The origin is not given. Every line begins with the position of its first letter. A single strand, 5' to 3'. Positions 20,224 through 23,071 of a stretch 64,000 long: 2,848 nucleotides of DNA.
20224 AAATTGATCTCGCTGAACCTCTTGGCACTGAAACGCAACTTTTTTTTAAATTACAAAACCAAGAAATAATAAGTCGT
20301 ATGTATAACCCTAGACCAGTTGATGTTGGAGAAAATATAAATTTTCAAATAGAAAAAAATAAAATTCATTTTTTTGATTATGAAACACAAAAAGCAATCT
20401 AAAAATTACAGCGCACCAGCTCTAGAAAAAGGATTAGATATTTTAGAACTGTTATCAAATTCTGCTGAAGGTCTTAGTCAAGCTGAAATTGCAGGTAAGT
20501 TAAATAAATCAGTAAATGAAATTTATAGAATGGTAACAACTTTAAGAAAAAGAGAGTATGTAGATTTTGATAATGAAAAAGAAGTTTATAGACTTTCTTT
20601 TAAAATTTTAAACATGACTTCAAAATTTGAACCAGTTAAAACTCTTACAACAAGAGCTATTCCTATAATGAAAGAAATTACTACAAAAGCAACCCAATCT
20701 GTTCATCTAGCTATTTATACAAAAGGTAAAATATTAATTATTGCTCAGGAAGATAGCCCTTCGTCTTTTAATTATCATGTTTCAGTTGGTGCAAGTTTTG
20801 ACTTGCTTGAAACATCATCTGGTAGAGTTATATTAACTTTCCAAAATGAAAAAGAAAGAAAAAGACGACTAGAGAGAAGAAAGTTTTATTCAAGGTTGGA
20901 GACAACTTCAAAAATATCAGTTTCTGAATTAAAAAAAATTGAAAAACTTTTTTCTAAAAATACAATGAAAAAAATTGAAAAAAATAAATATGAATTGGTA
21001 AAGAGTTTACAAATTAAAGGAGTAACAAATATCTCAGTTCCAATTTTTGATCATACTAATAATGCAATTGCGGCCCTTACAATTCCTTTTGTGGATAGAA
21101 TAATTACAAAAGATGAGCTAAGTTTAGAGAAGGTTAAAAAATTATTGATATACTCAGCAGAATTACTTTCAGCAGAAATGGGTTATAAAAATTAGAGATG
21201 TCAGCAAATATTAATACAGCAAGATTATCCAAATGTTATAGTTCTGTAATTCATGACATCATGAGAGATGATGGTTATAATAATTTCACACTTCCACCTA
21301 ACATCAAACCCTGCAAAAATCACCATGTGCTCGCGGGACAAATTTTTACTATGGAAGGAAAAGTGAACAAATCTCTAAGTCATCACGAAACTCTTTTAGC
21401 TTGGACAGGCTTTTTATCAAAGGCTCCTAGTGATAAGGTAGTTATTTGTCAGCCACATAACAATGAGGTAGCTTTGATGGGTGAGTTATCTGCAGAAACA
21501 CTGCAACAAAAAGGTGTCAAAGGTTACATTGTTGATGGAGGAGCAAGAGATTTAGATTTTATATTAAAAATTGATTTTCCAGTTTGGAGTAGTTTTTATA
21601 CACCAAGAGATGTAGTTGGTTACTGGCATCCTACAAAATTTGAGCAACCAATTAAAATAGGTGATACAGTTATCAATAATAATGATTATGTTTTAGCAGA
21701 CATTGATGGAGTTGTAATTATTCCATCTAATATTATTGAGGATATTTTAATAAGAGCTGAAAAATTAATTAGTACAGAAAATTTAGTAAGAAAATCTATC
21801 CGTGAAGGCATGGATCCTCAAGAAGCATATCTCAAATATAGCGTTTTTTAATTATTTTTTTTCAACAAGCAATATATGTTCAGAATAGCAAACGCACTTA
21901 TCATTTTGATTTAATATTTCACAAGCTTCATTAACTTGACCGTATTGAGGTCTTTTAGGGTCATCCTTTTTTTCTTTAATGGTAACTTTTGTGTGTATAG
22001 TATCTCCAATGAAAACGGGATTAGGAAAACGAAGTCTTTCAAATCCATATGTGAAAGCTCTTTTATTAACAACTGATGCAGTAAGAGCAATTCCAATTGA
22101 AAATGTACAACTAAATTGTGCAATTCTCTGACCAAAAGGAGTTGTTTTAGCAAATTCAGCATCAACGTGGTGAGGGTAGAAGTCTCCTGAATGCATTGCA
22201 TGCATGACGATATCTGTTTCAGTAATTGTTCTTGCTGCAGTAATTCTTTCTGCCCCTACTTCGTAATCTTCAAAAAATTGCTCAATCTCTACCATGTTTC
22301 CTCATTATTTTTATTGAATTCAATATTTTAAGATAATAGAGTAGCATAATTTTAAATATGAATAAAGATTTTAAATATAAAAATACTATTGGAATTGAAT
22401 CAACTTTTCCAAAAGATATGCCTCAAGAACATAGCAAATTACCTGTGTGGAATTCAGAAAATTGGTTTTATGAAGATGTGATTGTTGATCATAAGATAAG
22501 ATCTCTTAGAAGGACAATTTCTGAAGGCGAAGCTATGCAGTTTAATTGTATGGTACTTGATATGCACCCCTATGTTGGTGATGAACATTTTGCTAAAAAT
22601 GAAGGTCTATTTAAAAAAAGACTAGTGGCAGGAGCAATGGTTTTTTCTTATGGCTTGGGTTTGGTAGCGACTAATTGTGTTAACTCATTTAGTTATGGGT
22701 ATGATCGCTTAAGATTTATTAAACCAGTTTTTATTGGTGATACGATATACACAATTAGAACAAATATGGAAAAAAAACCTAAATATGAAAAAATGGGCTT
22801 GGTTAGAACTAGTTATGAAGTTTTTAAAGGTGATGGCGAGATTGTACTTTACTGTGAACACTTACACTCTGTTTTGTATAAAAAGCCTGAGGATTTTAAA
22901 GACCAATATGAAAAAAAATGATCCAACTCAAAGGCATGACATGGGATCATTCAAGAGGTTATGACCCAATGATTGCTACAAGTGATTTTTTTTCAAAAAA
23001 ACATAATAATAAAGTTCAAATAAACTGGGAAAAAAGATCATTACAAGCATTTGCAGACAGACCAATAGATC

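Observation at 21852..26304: CoA-thioester module (MaoC pair, leaderless SBP-fold protein, family III CoA-transferase, atypical enolase) translationally chained to the L-fuconate genes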

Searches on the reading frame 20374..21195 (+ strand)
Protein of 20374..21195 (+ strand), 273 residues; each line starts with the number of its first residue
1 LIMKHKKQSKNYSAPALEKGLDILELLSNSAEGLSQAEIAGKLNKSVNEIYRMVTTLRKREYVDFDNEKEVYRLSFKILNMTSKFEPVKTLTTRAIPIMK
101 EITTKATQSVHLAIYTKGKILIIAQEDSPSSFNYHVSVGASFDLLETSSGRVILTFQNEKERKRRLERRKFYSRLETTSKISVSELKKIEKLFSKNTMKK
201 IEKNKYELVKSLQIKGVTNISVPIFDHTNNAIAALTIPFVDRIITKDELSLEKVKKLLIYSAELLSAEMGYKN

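Call 5: search_protein_families(library=pfam, proteins=[window:20374-21195:+])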
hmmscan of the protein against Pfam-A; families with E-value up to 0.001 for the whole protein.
window:20374-21195:+ (273 aa): 3 families
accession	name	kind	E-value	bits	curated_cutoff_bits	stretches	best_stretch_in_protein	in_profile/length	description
PF01614.24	IclR_C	-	6.4e-19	68.6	24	1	91-266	9-173/174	Bacterial transcriptional regulator IclR C-terminal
PF09339.16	HTH_IclR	-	4.3e-09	36.4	22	1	16-66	1-51/52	IclR helix-turn-helix domain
PF13412.12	HTH_24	-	5.1e-05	23.2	21.9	1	20-63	5-47/48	Winged helix-turn-helix DNA-binding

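Call 6: search_protein_families(library=ncbifam, proteins=[window:20374-21195:+])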
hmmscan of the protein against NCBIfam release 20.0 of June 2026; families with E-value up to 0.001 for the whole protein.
window:20374-21195:+ (273 aa): 9 families
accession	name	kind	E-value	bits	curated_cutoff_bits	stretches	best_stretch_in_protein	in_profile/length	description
TIGR02431.1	pcaR_pcaU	subfamily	5.3e-27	94.7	284.75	1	16-264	7-244/248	beta-ketoadipate pathway transcriptional regulators, PcaR/PcaU/PobR family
NF045644.1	TransRegBhcR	equivalog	4.1e-25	88.6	350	1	7-269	15-265/267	HTH-type transcriptional regulator BhcR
NF011671.1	PRK15090.1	equivalog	4.6e-24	85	275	1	7-272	3-256/256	DNA-binding transcriptional regulator KdgR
NF007341.0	PRK09834.1-3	equivalog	2e-14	53.4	269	1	16-250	9-240/274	DNA-binding transcriptional regulator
NF007339.0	PRK09834.1-1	equivalog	6.2e-14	51.9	299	1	9-169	15-175/271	DNA-binding transcriptional regulator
NF007548.0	PRK10163.1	equivalog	1.5e-11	43.9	406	1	13-249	20-247/271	HTH-type transcriptional repressor AllR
NF008601.2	PRK11569.1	equivalog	2.4e-11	43.3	380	1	15-248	27-253/276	glyoxylate bypass operon transcriptional repressor IclR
NF007342.0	PRK09834.1-4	equivalog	2.3e-07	30.1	251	1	16-246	13-234/263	DNA-binding transcriptional regulator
TIGR01884.1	cas_HTH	subfamily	0.00042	19.8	60.2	0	13-66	137-189/202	CRISPR-associated CARF protein Csa3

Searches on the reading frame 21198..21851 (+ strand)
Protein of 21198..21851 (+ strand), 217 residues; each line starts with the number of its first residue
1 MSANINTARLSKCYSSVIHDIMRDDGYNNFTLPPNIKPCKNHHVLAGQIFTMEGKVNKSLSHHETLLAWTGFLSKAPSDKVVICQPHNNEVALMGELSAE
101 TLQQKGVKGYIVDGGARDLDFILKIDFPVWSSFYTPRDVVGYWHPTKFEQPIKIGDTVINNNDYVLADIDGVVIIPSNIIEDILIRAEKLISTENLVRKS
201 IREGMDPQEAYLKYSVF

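Call 5: search_protein_families(library=pfam, proteins=[window:21198-21851:+])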
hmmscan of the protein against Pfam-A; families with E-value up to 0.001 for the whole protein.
window:21198-21851:+ (217 aa): 1 family
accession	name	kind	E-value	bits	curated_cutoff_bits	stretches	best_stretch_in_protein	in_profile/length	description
PF03737.21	RraA-like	-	1.6e-25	90.6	24.5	1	17-174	3-152/152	Aldolase/RraA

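Call 6: search_protein_families(library=ncbifam, proteins=[window:21198-21851:+])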
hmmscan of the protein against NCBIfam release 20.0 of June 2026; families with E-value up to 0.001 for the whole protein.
window:21198-21851:+ (217 aa): 9 families
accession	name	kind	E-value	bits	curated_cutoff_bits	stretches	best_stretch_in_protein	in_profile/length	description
NF006093.0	PRK08245.1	subfamily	3.5e-25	88.8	208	1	73-211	82-221/240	hypothetical protein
NF004850.0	PRK06201.1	subfamily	1.3e-23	83.7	231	1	31-206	40-208/222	hypothetical protein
NF006731.0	PRK09262.1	equivalog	3.3e-20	72.6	179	1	8-205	22-208/229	4-carboxy-4-hydroxy-2-oxoadipate aldolase/oxaloacetate decarboxylase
NF005442.0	PRK07028.1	equivalog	9.2e-19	67.3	593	1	77-205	288-415/430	bifunctional hexulose-6-phosphate synthase/ribonuclease regulator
TIGR02798.1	ligK_PcmE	equivalog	3.3e-18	66.1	304.5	1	8-205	16-202/222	4-carboxy-4-hydroxy-2-oxoadipate aldolase/oxaloacetate decarboxylase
NF009399.0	PRK12764.1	equivalog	6.6e-13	48.5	444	1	79-205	348-474/501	fumarylacetoacetate hydrolase family protein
NF006875.0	PRK09372.1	equivalog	1.8e-07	31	136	1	73-179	52-158/161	ribonuclease E activity regulator RraA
NF009134.0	PRK12487.1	equivalog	3e-06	27.1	196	1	73-175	52-154/161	putative 4-hydroxy-4-methyl-2-oxoglutarate aldolase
TIGR01935.1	NOT-MenG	subfamily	4.8e-05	23.2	123.8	1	88-174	64-149/150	RraA family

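Call 60: search_solved_structures(query=window:21198-21851:+, max_evalue=0.00001)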
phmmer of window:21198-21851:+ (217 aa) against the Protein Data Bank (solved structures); distinct sequences matched with E-value up to 0.00001: 4.
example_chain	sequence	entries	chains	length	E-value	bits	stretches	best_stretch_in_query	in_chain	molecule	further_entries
5ir2_A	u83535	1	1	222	5.3e-26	94.6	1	9-194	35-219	Cellulase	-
3k4i_A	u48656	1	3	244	5.2e-12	48.9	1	70-214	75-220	uncharacterized protein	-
3noj_A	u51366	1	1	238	1.8e-10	43.8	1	77-195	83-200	4-carboxy-4-hydroxy-2-oxoadipate aldolase/oxaloacetate decarboxylase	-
5x15_A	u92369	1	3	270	1.8e-09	40.5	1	68-201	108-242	Putative transferase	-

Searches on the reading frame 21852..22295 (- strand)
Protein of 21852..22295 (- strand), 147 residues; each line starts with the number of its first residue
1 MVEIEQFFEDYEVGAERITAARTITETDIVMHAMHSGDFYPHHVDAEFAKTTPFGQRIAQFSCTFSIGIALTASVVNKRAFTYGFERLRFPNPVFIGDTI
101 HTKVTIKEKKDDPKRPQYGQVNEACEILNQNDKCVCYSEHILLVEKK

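Call 5: search_protein_families(library=pfam, proteins=[window:21852-22295:-])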
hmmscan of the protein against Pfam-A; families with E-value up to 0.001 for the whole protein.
window:21852-22295:- (147 aa): 2 families
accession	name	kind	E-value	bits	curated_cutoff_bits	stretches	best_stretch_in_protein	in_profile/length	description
PF01575.25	MaoC_dehydratas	-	6.8e-25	87.5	27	1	16-113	9-108/123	MaoC like domain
PF13452.11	FAS1_DH_region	-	0.00037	21.1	22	1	14-136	4-130/132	FAS1-like, dehydratase domain region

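Call 6: search_protein_families(library=ncbifam, proteins=[window:21852-22295:-])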
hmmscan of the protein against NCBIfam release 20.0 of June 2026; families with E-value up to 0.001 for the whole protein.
window:21852-22295:- (147 aa): 6 families
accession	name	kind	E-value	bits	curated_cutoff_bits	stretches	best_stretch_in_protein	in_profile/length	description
TIGR02278.1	PaaN-DH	equivalog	5.8e-21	74.4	562.8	1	7-145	524-663/664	phenylacetic acid degradation bifunctional protein PaaZ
NF006045.0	PRK08190.1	subfamily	2.8e-15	56.1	282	1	6-137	9-134/467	bifunctional enoyl-CoA hydratase/phosphate acetyltransferase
NF038241.1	RipB_Ich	equivalog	1.8e-13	50.8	340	1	7-146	23-164/175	(R)-specific enoyl-CoA hydratase RipB/Ich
NF010246.0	PRK13693.1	equivalog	1.1e-05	25.4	203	1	8-96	6-93/142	(3R)-hydroxyacyl-ACP dehydratase subunit HadB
NF041625.1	methfumCoahyd_Halo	equivalog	0.00049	19.4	560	1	41-138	255-350/358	2-methylfumaryl-CoA hydratase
NF040620.1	fused_HadA_HadB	exception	0.00077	19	350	0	7-107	195-294/329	fused (3R)-hydroxyacyl-ACP dehydratase subunits HadA/HadB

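Call 21: search_solved_structures(query=window:21852-22295:-, show_alignments=2)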
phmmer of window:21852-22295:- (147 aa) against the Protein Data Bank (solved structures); distinct sequences matched with E-value up to 0.001: 15.
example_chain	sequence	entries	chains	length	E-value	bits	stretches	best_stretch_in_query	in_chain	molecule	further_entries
4ffu_A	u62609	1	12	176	5.5e-56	191.6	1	5-147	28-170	oxidase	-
1q6w_A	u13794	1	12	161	2.1e-19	73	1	7-145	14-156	monoamine oxidase regulatory protein, putative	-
6jql_A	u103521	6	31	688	1.1e-14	57.7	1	5-141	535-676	Bifunctional protein PaaZ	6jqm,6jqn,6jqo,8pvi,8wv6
8hgn_A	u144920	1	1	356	6e-11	45.6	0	6-112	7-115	Beta-methylmalyl-CoA dehydratase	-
5cpg_A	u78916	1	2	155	7.4e-11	45.3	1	10-139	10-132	(R)-specific enoyl-CoA hydratase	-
3ir3_A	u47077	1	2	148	1.5e-07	34.6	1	15-110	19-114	3-hydroxyacyl-thioester dehydratase 2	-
2b3m_A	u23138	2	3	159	2.2e-07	34.1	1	16-104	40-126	hypothetical protein AF1124 | putative dehydratase AF1124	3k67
4e3e_A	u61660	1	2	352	2.6e-07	33.8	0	6-111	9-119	MaoC domain protein dehydratase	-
2c2i_A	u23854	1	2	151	9.4e-07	32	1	23-127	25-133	RV0130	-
1iq6_A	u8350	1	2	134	1.5e-06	31.4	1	12-112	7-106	(R)-SPECIFIC ENOYL-COA HYDRATASE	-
3exz_A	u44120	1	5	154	3.6e-06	30.1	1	7-138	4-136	MaoC-like dehydratase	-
8vwr_A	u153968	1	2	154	9.4e-05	25.5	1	23-108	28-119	Acyl dehydratase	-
2cdh_S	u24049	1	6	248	0.00016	24.8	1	35-104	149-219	DEHYDRATASE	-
1s9c_A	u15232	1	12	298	0.00034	23.7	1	35-104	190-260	Peroxisomal multifunctional enzyme type 2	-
3kh8_A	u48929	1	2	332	0.00045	23.3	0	36-104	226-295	MaoC-like dehydratase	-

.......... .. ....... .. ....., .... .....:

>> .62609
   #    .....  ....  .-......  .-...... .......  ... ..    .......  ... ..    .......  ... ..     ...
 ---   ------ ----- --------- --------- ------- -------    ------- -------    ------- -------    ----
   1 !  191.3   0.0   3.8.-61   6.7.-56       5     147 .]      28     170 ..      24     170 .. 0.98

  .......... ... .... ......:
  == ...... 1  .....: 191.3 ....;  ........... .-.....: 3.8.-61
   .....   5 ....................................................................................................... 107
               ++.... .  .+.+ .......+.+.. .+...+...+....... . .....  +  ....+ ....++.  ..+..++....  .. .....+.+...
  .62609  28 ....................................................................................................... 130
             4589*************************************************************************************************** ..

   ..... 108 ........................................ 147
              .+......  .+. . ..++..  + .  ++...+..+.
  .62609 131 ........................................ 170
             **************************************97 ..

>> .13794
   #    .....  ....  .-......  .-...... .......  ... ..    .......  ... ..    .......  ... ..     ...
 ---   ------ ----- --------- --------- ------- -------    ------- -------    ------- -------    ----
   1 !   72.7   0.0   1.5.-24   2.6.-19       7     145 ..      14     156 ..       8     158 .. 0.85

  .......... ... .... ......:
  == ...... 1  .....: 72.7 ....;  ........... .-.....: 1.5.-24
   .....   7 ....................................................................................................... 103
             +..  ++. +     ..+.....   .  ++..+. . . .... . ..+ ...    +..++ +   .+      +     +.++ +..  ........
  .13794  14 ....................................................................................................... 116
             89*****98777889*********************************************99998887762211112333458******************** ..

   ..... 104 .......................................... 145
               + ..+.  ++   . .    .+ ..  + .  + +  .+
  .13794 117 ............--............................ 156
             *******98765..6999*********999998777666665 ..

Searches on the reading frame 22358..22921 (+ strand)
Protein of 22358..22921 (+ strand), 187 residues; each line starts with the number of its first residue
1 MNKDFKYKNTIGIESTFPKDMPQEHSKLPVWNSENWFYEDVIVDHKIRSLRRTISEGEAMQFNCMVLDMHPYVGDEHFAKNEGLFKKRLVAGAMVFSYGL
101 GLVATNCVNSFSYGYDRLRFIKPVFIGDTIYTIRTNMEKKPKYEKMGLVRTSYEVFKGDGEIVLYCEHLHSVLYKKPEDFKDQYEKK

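Call 5: search_protein_families(library=pfam, proteins=[window:22358-22921:+])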
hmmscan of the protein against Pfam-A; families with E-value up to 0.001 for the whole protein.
window:22358-22921:+ (187 aa): 1 family
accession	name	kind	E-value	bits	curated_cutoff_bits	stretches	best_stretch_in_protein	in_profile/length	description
PF01575.25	MaoC_dehydratas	-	9.8e-13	48.2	27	1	48-154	11-118/123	MaoC like domain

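Call 6: search_protein_families(library=ncbifam, proteins=[window:22358-22921:+])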
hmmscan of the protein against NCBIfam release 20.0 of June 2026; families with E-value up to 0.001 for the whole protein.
window:22358-22921:+ (187 aa): 3 families
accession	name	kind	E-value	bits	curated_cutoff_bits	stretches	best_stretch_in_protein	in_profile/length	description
TIGR02278.1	PaaN-DH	equivalog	1.3e-14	53.4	562.8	1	38-164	525-654/664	phenylacetic acid degradation bifunctional protein PaaZ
NF038241.1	RipB_Ich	equivalog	5.6e-06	26.4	340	1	37-168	23-158/175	(R)-specific enoyl-CoA hydratase RipB/Ich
NF006045.0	PRK08190.1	subfamily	0.00017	20.6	282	1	34-162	7-131/467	bifunctional enoyl-CoA hydratase/phosphate acetyltransferase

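Call 22: search_solved_structures(query=window:22358-22921:+, show_alignments=2, max_evalue=0.01)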
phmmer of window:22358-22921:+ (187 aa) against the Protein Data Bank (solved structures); distinct sequences matched with E-value up to 0.01: 5.
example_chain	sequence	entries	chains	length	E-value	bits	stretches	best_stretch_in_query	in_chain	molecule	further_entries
4ffu_A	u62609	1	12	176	6.8e-20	74.8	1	32-178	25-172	oxidase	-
1q6w_A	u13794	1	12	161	2.1e-15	60.1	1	37-176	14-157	monoamine oxidase regulatory protein, putative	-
6jql_A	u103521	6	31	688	1e-08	38.3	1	37-158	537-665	Bifunctional protein PaaZ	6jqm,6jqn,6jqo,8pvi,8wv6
4e3e_A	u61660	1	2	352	1.2e-07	34.8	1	34-133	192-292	MaoC domain protein dehydratase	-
8hgn_A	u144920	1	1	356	3.3e-07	33.4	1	71-137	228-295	Beta-methylmalyl-CoA dehydratase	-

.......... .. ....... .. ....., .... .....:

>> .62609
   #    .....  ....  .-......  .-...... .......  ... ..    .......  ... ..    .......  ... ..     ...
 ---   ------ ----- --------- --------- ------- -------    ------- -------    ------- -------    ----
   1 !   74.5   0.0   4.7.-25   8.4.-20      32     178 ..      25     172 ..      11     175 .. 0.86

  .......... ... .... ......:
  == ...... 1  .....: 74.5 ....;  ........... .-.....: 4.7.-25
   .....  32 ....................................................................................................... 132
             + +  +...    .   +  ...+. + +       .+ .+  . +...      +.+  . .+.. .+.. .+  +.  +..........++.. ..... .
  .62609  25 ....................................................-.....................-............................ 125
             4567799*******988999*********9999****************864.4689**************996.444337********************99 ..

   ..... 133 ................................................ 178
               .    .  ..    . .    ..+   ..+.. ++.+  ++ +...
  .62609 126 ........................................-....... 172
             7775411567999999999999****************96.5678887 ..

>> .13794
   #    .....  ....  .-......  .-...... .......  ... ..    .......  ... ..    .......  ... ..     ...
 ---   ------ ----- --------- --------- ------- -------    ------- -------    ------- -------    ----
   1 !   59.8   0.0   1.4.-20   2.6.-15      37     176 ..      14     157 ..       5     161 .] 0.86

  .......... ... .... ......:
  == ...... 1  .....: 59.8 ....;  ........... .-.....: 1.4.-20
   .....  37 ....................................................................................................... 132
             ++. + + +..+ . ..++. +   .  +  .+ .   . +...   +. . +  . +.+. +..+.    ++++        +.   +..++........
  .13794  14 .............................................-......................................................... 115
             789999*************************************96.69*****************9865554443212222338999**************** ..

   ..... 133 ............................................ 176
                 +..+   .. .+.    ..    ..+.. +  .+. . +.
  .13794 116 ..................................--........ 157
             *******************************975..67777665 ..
